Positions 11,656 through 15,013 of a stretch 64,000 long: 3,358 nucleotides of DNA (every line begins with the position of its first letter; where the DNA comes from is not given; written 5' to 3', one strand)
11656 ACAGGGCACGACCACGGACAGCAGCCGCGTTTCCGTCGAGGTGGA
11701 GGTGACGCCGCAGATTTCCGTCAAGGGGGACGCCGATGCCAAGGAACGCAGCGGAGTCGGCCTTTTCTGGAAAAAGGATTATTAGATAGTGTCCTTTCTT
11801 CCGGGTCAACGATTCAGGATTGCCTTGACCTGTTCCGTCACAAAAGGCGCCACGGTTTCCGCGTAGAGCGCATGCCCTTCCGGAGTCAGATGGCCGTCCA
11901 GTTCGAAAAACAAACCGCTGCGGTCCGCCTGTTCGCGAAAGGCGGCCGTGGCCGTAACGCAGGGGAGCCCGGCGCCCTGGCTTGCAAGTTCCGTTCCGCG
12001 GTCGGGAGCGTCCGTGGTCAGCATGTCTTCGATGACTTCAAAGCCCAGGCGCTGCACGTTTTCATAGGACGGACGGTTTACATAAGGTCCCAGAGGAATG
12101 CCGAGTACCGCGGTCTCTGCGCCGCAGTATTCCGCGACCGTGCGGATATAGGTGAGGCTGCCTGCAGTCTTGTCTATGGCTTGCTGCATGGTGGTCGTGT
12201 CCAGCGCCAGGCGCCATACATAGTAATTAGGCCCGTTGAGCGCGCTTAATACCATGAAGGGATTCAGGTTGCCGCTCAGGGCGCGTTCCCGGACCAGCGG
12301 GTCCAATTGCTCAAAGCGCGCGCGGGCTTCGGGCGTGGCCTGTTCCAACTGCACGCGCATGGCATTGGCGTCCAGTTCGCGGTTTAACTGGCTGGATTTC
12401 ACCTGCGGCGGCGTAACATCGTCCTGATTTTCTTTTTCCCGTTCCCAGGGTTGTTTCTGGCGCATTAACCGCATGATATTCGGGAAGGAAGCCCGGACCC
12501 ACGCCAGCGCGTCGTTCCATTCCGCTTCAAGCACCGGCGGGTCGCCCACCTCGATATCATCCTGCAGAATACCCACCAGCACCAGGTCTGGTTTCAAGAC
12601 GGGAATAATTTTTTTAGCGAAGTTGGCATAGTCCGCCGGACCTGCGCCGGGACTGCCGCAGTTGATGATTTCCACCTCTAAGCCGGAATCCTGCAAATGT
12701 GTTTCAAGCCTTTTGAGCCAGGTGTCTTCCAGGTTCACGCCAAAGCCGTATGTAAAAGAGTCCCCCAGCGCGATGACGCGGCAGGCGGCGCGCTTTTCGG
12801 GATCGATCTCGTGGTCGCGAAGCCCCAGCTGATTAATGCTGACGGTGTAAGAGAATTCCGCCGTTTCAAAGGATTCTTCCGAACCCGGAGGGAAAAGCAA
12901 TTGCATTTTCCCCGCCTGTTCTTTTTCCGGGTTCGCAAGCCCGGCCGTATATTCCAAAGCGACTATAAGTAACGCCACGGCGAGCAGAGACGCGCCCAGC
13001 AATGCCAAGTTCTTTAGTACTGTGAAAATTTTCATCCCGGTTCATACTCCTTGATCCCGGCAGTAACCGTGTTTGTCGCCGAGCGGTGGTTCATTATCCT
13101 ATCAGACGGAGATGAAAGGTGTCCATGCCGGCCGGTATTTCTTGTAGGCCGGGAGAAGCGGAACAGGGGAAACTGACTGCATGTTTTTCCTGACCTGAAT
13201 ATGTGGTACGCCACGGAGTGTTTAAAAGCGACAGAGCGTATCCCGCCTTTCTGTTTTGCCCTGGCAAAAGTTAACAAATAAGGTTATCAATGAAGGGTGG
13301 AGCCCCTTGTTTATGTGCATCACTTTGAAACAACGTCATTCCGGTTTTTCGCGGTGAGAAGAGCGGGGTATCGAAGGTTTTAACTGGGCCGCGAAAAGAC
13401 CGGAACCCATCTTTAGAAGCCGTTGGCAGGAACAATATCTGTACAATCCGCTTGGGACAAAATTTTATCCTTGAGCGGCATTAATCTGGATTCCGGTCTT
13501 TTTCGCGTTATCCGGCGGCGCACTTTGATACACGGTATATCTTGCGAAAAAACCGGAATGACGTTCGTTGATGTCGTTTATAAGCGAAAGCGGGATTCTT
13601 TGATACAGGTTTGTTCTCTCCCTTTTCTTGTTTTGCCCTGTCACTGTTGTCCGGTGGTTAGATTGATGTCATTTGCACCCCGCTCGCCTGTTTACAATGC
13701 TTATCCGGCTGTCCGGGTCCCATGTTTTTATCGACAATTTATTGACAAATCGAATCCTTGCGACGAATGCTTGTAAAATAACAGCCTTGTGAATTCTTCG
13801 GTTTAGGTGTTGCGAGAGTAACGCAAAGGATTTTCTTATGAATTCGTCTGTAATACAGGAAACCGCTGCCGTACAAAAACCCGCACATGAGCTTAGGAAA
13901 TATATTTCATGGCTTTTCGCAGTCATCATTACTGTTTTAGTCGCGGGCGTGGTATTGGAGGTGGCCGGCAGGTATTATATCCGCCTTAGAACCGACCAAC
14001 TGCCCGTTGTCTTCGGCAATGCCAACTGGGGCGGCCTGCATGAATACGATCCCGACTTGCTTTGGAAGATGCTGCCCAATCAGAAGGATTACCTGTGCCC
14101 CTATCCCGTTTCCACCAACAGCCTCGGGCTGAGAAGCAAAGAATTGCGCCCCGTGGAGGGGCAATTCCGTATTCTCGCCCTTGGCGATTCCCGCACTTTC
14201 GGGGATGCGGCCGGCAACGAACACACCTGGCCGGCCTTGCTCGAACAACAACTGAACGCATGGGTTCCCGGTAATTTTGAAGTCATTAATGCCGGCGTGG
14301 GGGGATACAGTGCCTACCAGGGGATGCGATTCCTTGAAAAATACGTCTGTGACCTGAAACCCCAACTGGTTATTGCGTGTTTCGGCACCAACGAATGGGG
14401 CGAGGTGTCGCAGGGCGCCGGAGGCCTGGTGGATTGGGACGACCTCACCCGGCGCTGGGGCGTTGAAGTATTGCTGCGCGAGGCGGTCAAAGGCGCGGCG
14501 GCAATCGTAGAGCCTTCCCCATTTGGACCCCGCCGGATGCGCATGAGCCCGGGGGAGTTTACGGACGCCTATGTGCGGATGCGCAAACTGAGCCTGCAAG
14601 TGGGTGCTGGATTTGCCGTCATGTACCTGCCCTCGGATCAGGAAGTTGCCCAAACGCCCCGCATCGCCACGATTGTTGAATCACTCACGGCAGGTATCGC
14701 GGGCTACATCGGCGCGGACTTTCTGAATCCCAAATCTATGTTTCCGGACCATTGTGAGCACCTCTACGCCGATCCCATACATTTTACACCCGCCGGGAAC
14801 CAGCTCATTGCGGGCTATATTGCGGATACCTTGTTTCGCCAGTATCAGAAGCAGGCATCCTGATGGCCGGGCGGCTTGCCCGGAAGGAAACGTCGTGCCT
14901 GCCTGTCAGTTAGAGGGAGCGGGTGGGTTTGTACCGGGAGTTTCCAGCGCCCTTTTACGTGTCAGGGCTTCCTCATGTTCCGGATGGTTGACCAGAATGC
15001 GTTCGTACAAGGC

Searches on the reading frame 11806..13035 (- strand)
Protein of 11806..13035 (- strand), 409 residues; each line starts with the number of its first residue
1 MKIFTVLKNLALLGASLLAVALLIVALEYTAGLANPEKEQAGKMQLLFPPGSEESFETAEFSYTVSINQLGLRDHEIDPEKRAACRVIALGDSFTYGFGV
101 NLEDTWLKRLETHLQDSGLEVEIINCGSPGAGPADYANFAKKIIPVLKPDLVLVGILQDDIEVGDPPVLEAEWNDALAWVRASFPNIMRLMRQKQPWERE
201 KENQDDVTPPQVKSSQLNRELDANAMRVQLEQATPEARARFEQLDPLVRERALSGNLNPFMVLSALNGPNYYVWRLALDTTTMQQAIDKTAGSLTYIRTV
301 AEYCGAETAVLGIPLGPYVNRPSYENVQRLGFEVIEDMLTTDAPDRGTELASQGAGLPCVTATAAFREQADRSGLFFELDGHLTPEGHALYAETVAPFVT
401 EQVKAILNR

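Call 39: search_protein_families(library=pfam, proteins=[window:11806-13035:-], max_evalue=0.00001)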
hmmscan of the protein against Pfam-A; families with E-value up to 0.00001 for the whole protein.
window:11806-13035:- (409 aa): 1 family
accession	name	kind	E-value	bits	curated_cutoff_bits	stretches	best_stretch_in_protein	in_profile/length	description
PF13472.12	Lipase_GDSL_2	-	1.3e-08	35.9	32.9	1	89-219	1-120/178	GDSL-like Lipase/Acylhydrolase family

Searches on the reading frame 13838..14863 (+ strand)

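Call 39: search_protein_families(library=pfam, proteins=[window:13838-14863:+], max_evalue=0.00001)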
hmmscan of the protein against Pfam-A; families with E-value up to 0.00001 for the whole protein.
window:13838-14863:+ (341 aa): 2 families
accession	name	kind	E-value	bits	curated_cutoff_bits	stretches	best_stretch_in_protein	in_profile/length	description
PF13472.12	Lipase_GDSL_2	-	2.7e-13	51.3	32.9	1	114-323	1-178/178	GDSL-like Lipase/Acylhydrolase family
PF00657.28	Lipase_GDSL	-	1.4e-06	29.1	23.6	1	112-325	1-205/208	GDSL-like Lipase/Acylhydrolase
